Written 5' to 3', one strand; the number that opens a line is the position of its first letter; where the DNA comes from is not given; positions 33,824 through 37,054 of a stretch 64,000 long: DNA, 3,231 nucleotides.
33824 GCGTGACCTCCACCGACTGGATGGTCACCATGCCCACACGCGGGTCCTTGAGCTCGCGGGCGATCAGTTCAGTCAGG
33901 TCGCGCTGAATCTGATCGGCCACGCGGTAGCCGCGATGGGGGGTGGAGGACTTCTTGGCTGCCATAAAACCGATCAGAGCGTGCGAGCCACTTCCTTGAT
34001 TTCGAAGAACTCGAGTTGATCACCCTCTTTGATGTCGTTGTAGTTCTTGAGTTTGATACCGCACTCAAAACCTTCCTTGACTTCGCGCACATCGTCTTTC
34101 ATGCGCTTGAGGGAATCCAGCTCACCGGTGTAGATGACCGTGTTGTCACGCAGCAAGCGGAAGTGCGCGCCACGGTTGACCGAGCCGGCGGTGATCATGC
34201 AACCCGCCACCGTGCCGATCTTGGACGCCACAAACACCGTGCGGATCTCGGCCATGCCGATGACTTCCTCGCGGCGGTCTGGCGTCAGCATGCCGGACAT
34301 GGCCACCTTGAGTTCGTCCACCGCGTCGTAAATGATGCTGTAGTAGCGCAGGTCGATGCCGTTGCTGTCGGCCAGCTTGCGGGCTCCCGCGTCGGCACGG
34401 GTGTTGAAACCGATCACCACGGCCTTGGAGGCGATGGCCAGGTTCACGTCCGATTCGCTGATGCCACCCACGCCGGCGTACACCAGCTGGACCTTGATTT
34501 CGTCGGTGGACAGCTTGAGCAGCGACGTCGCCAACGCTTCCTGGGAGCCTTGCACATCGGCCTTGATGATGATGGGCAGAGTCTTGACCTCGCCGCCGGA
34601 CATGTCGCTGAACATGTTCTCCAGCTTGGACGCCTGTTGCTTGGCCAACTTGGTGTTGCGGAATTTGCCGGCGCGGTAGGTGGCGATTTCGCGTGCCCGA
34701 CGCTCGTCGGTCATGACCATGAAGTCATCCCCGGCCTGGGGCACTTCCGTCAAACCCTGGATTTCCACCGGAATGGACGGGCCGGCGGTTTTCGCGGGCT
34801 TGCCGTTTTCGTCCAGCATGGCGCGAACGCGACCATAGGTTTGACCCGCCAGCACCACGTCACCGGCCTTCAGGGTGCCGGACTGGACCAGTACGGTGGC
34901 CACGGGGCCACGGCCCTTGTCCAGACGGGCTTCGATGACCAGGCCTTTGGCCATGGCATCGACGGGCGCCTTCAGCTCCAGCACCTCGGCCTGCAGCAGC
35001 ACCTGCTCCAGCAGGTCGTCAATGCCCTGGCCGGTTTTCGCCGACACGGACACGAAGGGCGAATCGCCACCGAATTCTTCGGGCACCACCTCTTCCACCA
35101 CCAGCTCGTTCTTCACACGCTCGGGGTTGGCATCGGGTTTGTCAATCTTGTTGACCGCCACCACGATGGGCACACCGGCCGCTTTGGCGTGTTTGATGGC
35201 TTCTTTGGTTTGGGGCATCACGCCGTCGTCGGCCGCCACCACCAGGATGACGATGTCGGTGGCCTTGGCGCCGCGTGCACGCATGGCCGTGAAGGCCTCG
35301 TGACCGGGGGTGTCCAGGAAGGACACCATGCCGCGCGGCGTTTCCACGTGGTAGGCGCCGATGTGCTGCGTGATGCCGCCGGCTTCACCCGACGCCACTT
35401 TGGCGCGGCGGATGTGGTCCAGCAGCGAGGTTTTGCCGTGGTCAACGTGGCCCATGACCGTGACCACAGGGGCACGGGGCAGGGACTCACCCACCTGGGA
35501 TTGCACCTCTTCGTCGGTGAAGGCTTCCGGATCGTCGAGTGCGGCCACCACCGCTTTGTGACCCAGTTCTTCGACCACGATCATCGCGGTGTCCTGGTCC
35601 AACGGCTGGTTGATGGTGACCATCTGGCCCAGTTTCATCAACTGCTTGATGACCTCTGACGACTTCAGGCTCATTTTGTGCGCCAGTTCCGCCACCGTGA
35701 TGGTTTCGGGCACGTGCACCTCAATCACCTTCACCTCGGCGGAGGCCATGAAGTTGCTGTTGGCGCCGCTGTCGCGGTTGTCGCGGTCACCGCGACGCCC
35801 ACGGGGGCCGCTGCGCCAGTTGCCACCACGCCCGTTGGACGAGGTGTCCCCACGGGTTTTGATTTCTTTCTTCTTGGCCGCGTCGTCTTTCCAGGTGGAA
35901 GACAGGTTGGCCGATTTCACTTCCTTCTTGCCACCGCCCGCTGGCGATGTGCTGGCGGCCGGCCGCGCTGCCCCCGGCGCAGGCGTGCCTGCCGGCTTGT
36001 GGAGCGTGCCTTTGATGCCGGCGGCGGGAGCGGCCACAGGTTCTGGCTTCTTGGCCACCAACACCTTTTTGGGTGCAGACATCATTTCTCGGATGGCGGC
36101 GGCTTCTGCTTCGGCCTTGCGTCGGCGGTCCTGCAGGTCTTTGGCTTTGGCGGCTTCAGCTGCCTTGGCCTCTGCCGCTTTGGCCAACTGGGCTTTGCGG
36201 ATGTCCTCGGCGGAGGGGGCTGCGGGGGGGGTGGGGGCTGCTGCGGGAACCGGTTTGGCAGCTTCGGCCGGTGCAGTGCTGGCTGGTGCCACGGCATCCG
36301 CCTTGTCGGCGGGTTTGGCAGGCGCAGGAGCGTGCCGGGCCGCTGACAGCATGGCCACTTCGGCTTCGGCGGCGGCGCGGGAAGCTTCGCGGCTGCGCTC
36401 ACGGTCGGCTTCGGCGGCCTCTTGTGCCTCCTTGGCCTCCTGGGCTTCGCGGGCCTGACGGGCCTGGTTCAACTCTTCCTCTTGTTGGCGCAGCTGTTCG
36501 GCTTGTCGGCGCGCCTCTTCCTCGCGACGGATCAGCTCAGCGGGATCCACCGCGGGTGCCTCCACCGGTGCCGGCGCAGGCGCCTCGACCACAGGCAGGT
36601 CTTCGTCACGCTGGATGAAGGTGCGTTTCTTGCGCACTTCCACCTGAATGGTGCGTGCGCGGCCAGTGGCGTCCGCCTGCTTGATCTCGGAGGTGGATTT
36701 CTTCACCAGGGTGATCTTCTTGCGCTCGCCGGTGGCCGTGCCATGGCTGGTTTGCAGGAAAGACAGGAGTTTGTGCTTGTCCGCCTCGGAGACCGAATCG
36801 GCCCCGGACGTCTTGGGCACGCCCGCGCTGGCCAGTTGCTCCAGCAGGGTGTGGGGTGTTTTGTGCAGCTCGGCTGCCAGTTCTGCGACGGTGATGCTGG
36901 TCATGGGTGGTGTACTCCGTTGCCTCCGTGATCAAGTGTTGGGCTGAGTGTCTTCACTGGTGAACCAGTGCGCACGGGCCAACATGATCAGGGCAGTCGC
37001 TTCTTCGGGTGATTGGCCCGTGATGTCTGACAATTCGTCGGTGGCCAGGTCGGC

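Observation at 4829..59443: Dispersed AT-rich 51-nt repeat family with a fixed 9-14-8-7-13 block architecture (at least 10 copies in 64 kb)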

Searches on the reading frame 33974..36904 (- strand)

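Call 18: search_protein_families(library=pfam, proteins=[window:33974-36904:-])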
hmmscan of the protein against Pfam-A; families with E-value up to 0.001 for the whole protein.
window:33974-36904:- (976 aa): 10 families
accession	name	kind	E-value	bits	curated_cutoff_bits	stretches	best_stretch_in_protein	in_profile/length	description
PF11987.13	IF-2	-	2.1e-41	141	27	1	751-866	2-117/117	Translation-initiation factor 2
PF00009.33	GTP_EFTU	-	1.2e-37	129.8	26.5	1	480-636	5-183/188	Elongation factor Tu GTP binding domain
PF22042.2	EF-G_D2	-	1.2e-32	112.2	27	1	652-730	2-83/84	Elongation factor G domain 2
PF04760.21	IF2_N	-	7e-25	87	25.3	2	399-450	1-53/53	Translation initiation factor IF-2, N-terminal region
PF08364.16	IF2_assoc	-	1.9e-16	60.5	24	1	61-99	1-39/39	Bacterial translation initiation factor IF-2 associated region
PF03144.31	GTP_EFTU_D2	-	1.8e-12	47.9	30.3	1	897-964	1-72/73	Elongation factor Tu domain 2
PF01926.29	MMR_HSR1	-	2.1e-10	41.1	21.9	1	481-586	2-113/113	50S ribosome-binding GTPase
PF00071.28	Ras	-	4.7e-06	26.7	21.6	1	482-637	3-158/162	Ras family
PF00025.27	Arf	-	8.5e-05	22.5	22.3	1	483-635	19-170/174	ADP-ribosylation factor family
PF02421.24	FeoB_N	-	0.00037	20.5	27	1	481-634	3-155/156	Ferrous iron transport protein B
